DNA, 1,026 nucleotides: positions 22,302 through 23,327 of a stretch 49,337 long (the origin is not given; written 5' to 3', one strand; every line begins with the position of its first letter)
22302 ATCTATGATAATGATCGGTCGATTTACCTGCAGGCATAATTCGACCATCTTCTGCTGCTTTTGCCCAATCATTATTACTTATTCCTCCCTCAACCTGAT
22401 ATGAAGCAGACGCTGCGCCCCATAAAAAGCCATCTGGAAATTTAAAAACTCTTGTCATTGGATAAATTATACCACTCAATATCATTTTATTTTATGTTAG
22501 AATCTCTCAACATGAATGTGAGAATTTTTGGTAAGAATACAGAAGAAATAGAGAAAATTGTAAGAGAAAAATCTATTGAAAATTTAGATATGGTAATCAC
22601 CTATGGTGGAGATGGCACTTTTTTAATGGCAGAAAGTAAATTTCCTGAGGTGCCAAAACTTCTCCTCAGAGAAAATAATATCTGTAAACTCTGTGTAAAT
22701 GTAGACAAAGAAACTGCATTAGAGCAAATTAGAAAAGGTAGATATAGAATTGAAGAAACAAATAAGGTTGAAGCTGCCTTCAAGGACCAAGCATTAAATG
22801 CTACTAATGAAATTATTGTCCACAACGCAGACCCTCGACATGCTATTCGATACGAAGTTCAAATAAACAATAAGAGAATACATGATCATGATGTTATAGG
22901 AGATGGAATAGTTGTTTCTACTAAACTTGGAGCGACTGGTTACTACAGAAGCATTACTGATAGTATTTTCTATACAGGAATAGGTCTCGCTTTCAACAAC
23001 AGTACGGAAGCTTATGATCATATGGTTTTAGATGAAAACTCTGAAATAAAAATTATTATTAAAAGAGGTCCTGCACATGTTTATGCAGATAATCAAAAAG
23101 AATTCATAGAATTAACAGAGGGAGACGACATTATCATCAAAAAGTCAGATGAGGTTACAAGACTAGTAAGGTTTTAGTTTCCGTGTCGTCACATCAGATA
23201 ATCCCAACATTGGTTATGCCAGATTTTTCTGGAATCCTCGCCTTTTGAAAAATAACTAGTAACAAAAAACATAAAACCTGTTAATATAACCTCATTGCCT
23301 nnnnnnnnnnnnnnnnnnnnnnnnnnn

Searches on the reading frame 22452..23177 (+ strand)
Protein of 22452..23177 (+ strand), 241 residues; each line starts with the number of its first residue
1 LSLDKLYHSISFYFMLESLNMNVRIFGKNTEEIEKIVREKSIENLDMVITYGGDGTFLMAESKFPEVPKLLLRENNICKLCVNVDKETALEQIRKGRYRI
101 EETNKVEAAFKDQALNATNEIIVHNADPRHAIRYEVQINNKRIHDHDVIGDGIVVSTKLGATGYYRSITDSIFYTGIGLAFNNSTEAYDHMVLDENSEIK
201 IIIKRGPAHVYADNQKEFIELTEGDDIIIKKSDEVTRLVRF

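Call 19: search_protein_families(library=pfam, proteins=[window:22452-23177:+])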
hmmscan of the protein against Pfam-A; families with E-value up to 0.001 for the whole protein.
window:22452-23177:+ (241 aa): 2 families
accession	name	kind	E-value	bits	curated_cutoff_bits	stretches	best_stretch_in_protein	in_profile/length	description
PF20143.4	NAD_kinase_C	-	1.5e-08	34.9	23.7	1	119-240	2-125/126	ATP-NAD kinase C-terminal domain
PF01513.26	NAD_kinase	-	0.00044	21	25.5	0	32-66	60-94/130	ATP-NAD kinase N-terminal domain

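Call 25: find_homologous_proteins(query=window:22452-23177:+, max_evalue=1e-20)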
Query window:22452-23177:+ (241 aa): 888 proteins with E <= 1e-20 among 1524 candidates; the best 120 are listed.
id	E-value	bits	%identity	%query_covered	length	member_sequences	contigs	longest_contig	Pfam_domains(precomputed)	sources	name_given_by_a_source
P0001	3.7e-142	490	100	94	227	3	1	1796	PF20143.5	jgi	-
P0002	1.2e-104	367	73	91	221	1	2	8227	PF20143.5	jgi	jgi:NAD kinase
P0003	1.5e-94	334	68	92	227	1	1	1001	PF20143.5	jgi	-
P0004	1.5e-89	318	63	91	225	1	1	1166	PF20143.5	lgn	-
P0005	5.5e-88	313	64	91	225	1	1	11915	PF20143.5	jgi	-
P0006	2.7e-83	297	61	92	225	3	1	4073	PF20143.5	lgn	-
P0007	3.4e-83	297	60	91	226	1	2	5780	PF20143.5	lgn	-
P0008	7.3e-81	289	59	92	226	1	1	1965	PF20143.5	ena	-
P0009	7.9e-78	279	58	91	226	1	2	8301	PF20143.5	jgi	jgi:NAD kinase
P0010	1.1e-75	272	58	88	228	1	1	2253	PF20143.5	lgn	-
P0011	5.1e-75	270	57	91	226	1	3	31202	PF20143.5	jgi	jgi:NAD kinase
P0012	1.9e-74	268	54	91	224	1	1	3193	PF20143.5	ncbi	-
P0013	3.1e-74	268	56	91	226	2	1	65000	PF20143.5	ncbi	-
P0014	1.2e-71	259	54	91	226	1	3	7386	PF20143.5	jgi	jgi:NAD+ kinase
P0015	2.4e-71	258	54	91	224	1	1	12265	PF20143.5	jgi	jgi:NAD kinase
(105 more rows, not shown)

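Call 27: find_encoding_contigs(protein=P0002, flank=10000, max_places=3)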
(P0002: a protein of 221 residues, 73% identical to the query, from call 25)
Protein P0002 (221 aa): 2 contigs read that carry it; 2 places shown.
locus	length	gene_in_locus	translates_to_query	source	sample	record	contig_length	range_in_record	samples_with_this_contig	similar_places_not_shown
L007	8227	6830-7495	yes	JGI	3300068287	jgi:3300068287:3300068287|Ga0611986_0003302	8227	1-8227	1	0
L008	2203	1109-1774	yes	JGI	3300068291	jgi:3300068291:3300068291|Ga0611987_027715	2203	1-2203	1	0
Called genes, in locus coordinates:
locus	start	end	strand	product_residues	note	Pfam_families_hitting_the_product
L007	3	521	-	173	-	?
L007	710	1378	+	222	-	PF00072:Response_reg, PF00486:Trans_reg_C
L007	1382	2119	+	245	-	PF02518:HATPase_c, PF14501:HATPase_c_5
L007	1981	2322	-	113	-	-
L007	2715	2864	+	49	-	-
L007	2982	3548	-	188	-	-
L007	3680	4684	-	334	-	PF00331:Glyco_hydro_10, PF02449:Glyco_hydro_42 (faint)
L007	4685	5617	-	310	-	-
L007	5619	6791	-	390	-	PF00232:Glyco_hydro_1, PF00331:Glyco_hydro_10, PF00232:Glyco_hydro_1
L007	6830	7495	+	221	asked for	PF20143:NAD_kinase_C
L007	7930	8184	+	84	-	PF01035:DNA_binding_1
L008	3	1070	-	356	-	?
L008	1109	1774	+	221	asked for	PF20143:NAD_kinase_C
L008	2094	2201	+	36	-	?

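Call 28: find_encoding_contigs(protein=P0005, flank=10000, max_places=3)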
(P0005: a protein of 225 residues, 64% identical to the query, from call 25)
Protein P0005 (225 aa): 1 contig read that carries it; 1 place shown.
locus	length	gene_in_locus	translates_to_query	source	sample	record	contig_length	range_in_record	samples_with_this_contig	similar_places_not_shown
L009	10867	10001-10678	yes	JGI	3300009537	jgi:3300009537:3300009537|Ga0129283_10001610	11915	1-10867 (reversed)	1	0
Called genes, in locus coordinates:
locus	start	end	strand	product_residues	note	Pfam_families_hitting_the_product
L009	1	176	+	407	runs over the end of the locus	?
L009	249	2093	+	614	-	PF00753:Lactamase_B, PF12706:Lactamase_B_2, PF22505:RNase_J_b_CASP, PF17770:RNase_J_C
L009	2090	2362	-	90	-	-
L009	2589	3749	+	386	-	PF07690:MFS_1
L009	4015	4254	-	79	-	PF00462:Glutaredoxin, PF13417:GST_N_3, PF13409:GST_N_2 (weak)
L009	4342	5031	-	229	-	PF05552:MS_channel_1st_1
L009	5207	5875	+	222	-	PF00072:Response_reg, PF00486:Trans_reg_C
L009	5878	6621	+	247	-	PF02518:HATPase_c, PF14501:HATPase_c_5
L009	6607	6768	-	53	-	-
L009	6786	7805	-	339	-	PF02449:Glyco_hydro_42 (weak), PF00331:Glyco_hydro_10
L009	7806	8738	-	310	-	-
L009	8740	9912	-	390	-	PF00232:Glyco_hydro_1, PF02449:Glyco_hydro_42 (faint), PF00232:Glyco_hydro_1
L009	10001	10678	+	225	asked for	PF20143:NAD_kinase_C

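Call 47: find_related_loci(query=A3, collection=genome_contigs, flank=10000)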
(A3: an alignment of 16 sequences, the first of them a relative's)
Query A3 (227 aa) in genome_contigs; peptide patterns used: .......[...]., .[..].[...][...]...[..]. (x = any residue, [..] = any of these).
160 stretches matched a pattern; 98 encode a relative of the query (tblastn E <= 1e-3); the best 80 are kept; 80 distinct loci.
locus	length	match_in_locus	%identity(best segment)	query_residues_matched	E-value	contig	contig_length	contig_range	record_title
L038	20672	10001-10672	56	7-226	3e-80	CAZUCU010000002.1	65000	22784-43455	MAG TPA_asm: uncultured Candidatus Saccharibacteria bacterium isolate SRP263991_co1_16 genome assembly, contig: NODE_354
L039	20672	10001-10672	52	6-226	2e-77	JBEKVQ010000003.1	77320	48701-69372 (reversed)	MAG: Minisyncoccia bacterium isolate SPRUCE 608 SPRUCE_608_3, whole genome shotgun sequence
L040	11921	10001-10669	52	7-226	9e-77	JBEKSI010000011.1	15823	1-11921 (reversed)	MAG: Minisyncoccia bacterium isolate SPRUCE 530 SPRUCE_530_11, whole genome shotgun sequence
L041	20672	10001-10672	52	7-227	4e-73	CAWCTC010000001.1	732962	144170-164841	MAG: uncultured bacterium isolate MFD01476.bin.2.188 genome assembly, contig: contig_65275, whole genome shotgun sequenc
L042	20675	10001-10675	47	7-227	5e-72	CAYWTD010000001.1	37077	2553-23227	MAG TPA_asm: uncultured Candidatus Saccharibacteria bacterium isolate binchicken_co59_4 genome assembly, contig: NODE_18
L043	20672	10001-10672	52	6-226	3e-71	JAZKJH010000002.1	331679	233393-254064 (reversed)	MAG: Patescibacteria group bacterium isolate ADI_DC_SW_02_SPN_11032020-bin097_1 DCSW02SPN_B097_1_000000000002, whole gen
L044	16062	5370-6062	51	4-227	3e-71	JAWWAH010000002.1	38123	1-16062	MAG: Candidatus Spechtbacterales bacterium isolate HN14.bin.51 k141_1195232_length_38123_cov_11.9884, whole genome shotg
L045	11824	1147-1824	52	5-226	1e-70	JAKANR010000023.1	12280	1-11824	MAG: bacterium isolate WY5.bin86 NODE_8897_length_12280_cov_2.046655, whole genome shotgun sequence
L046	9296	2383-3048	51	7-225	2e-70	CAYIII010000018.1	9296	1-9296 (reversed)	MAG TPA_asm: uncultured Candidatus Saccharibacteria bacterium isolate ERP119705_co24_1051 genome assembly, contig: NODE_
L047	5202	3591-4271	50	4-226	3e-70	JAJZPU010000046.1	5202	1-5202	MAG: bacterium isolate SKS1.bin17 NODE_28289_length_5202_cov_2.664236, whole genome shotgun sequence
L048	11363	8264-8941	46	5-226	1e-69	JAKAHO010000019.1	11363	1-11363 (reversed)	MAG: bacterium isolate WY3.bin113 NODE_10476_length_11363_cov_6.019936, whole genome shotgun sequence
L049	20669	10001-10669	51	6-225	8e-70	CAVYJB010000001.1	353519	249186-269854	MAG: uncultured bacterium isolate MFD01476.bin.1.98 genome assembly, contig: contig_23397, whole genome shotgun sequence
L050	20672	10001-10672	50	6-226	2e-69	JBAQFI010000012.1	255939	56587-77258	MAG: Minisyncoccia bacterium isolate MFD12003_ilm_asm_bin45 k127_112939, whole genome shotgun sequence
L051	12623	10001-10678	51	5-226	2e-69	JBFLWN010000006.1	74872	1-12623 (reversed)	MAG: Patescibacteria group bacterium isolate MAG033 MAG033_6, whole genome shotgun sequence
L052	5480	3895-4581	49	7-225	2e-69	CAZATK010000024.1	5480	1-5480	MAG TPA_asm: uncultured Candidatus Saccharibacteria bacterium isolate SRP178908_co1_176 genome assembly, contig: NODE_13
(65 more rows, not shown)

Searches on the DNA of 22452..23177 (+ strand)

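Call 52: search_rna_families(sources=[L065, L100, L048, L054, L072, L098, L106], threshold=gathering)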
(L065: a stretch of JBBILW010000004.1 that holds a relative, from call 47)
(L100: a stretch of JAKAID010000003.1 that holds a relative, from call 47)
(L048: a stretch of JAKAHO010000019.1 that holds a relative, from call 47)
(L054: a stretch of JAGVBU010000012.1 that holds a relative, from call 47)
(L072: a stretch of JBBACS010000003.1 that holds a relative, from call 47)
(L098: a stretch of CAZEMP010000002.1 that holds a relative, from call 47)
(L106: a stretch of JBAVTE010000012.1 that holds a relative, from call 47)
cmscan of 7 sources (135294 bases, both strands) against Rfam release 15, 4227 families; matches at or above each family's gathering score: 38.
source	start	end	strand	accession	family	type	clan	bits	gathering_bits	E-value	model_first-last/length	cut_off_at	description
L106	19704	19776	-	RF00005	tRNA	Gene; tRNA;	CL00001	78.7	29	2.7e-15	1-71/71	no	tRNA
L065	7638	7709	+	RF00005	tRNA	Gene; tRNA;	CL00001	74.1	29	5e-14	1-71/71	no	tRNA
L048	5719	5790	+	RF00005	tRNA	Gene; tRNA;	CL00001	74.1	29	5e-14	1-71/71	no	tRNA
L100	7696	7767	-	RF00005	tRNA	Gene; tRNA;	CL00001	74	29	5.2e-14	1-71/71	no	tRNA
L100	770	843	-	RF00005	tRNA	Gene; tRNA;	CL00001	73.3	29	8e-14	1-71/71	no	tRNA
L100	1844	1916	-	RF00005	tRNA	Gene; tRNA;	CL00001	73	29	1e-13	1-71/71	no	tRNA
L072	17717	17789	+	RF00005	tRNA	Gene; tRNA;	CL00001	72.5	29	1.4e-13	1-71/71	no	tRNA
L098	401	473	-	RF00005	tRNA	Gene; tRNA;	CL00001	72.5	29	1.4e-13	1-71/71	no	tRNA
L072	10996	11066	-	RF00005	tRNA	Gene; tRNA;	CL00001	72.2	29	1.7e-13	1-71/71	no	tRNA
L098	11108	11178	+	RF00005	tRNA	Gene; tRNA;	CL00001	72.2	29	1.7e-13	1-71/71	no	tRNA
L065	708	781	-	RF00005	tRNA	Gene; tRNA;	CL00001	72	29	1.8e-13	1-71/71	no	tRNA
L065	1806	1878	-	RF00005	tRNA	Gene; tRNA;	CL00001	71.7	29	2.3e-13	1-71/71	no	tRNA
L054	3298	3370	+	RF00005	tRNA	Gene; tRNA;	CL00001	69.7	29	7.8e-13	1-71/71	no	tRNA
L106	11123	11193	+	RF00005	tRNA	Gene; tRNA;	CL00001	69.2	29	1.1e-12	1-71/71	no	tRNA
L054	10706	10776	+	RF00005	tRNA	Gene; tRNA;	CL00001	67.6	29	3e-12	1-71/71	no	tRNA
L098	7605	7676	-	RF00005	tRNA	Gene; tRNA;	CL00001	67.1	29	4.2e-12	1-71/71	no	tRNA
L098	6769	6839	-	RF00005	tRNA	Gene; tRNA;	CL00001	66.8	29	4.9e-12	1-71/71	no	tRNA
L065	7989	8060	+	RF00005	tRNA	Gene; tRNA;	CL00001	66.2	29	7.3e-12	1-71/71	no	tRNA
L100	7836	7907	+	RF00005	tRNA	Gene; tRNA;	CL00001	66.2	29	7.3e-12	1-71/71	no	tRNA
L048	6100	6171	+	RF00005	tRNA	Gene; tRNA;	CL00001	66.2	29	7.3e-12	1-71/71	no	tRNA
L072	7378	7448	-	RF00005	tRNA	Gene; tRNA;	CL00001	65.9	29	9e-12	1-71/71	no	tRNA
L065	10769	10839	+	RF00005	tRNA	Gene; tRNA;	CL00001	65.8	29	9.4e-12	1-71/71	no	tRNA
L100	10773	10843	+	RF00005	tRNA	Gene; tRNA;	CL00001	65.8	29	9.4e-12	1-71/71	no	tRNA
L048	8960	9030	+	RF00005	tRNA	Gene; tRNA;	CL00001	65.6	29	1e-11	1-71/71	no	tRNA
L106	604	675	+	RF00005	tRNA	Gene; tRNA;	CL00001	65.1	29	1.4e-11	1-71/71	no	tRNA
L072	7948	8019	-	RF00005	tRNA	Gene; tRNA;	CL00001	64.8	29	1.7e-11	1-71/71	no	tRNA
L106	985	1055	+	RF00005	tRNA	Gene; tRNA;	CL00001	62.8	29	6.4e-11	1-71/71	no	tRNA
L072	9843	9913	-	RF00005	tRNA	Gene; tRNA;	CL00001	61.8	29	1.2e-10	1-71/71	no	tRNA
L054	4556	4627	-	RF00005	tRNA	Gene; tRNA;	CL00001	61.5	29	1.5e-10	1-71/71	no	tRNA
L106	9745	9815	+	RF00005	tRNA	Gene; tRNA;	CL00001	60.7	29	2.4e-10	1-71/71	no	tRNA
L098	9335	9405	+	RF00005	tRNA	Gene; tRNA;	CL00001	60.1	29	3.5e-10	1-71/71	no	tRNA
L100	1928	2001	-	RF00005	tRNA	Gene; tRNA;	CL00001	58.4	29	1e-09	1-71/71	no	tRNA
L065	1900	1973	-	RF00005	tRNA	Gene; tRNA;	CL00001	58.3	29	1.1e-09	1-71/71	no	tRNA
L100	9691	9761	+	RF00005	tRNA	Gene; tRNA;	CL00001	57.2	29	2.2e-09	1-71/71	no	tRNA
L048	8022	8092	-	RF00005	tRNA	Gene; tRNA;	CL00001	57.2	29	2.2e-09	1-71/71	no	tRNA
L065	9840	9910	+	RF00005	tRNA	Gene; tRNA;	CL00001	53.3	29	2.6e-08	1-71/71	no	tRNA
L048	1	73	-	RF00005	tRNA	Gene; tRNA;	CL00001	51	29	1.1e-07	1-70/71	3'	tRNA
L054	7204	7274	+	RF00005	tRNA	Gene; tRNA;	CL00001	51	29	1.1e-07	1-71/71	no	tRNA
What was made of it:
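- On Any Rfam 15 RNA family (including hammerhead, HDV-like, twister, pistol, hatchet, hairpin ribozymes, group I/II introns, tmRNA, HEARO/omega-RNA types): Seven related loci give only tRNAs (call 52).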

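Call 56: search_rna_families(source=L106, start=9740, end=10000, threshold=evalue, max_evalue=10)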
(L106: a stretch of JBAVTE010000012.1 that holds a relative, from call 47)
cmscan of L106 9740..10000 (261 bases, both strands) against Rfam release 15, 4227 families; matches with E-value up to 10: 4.
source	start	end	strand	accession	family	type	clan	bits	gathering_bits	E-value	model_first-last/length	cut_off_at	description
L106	9745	9815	+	RF00005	tRNA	Gene; tRNA;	CL00001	60.7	29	4.6e-13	1-71/71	no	tRNA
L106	9881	9954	+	RF00730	mir-277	Gene; miRNA;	-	21.1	43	0.009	1-90/90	no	mir-277 microRNA precursor family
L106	9917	9977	-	RF00221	SNORD43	Gene; snRNA; snoRNA; CD-box;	CL00059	14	45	3.3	1-64/64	no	Small nucleolar RNA SNORD43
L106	9891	9958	+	RF03461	MIR842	Gene; miRNA;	-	13.4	85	7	35-93/127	no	MIR842 microRNA precursor family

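Call 57: search_rna_families(source=L065, start=7980, end=8280, threshold=evalue, max_evalue=10)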
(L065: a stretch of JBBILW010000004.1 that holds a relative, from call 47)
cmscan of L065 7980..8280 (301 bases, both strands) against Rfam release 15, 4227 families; matches with E-value up to 10: 8.
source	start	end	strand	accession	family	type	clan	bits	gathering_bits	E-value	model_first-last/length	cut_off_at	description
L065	7989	8060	+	RF00005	tRNA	Gene; tRNA;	CL00001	66.2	29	1.6e-14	1-71/71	no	tRNA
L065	7989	8059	+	RF01684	mascRNA-menRNA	Gene;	-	24.6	42.5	0.006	1-56/56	no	MALAT1-associated small cytoplasmic RNA/MEN beta RNA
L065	7989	8061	-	RF04354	Plastid-ycf2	Cis-reg;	-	19.7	65.7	0.11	1-75/75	no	Plastid-ycf2 5UTR RNA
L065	8198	8245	+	RF02793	asR3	Gene; antisense;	-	17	46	1.2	1-57/57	no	Pyrobaculum asRNA3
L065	8150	8190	+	RF01074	RF_site1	Cis-reg; frameshift_element;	-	16.6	40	1.2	1-40/40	no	Putative RNA-dependent RNA polymerase ribosomal frameshift site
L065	8101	8131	-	RF01371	CRISPR-DR58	Gene; CRISPR;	-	15.8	38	2.1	1-37/37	no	CRISPR RNA direct repeat element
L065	8085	8122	+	RF02395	sau-66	Gene; sRNA;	-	15.7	80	9.3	1-80/80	no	Staphylococcus sRNA sau-66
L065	8036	8052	-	RF04351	Plastid-psbl-rps4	Cis-reg;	-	12.4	68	8.2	9-25/53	no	Plastid-psbl-rps4 3UTR RNA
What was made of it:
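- On Any Rfam 15 RNA family (including hammerhead, HDV-like, twister, pistol, hatchet, hairpin ribozymes, group I/II introns, tmRNA, HEARO/omega-RNA types): Type C and type A elements searched at E≤10 give nothing relevant (calls 56-57).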
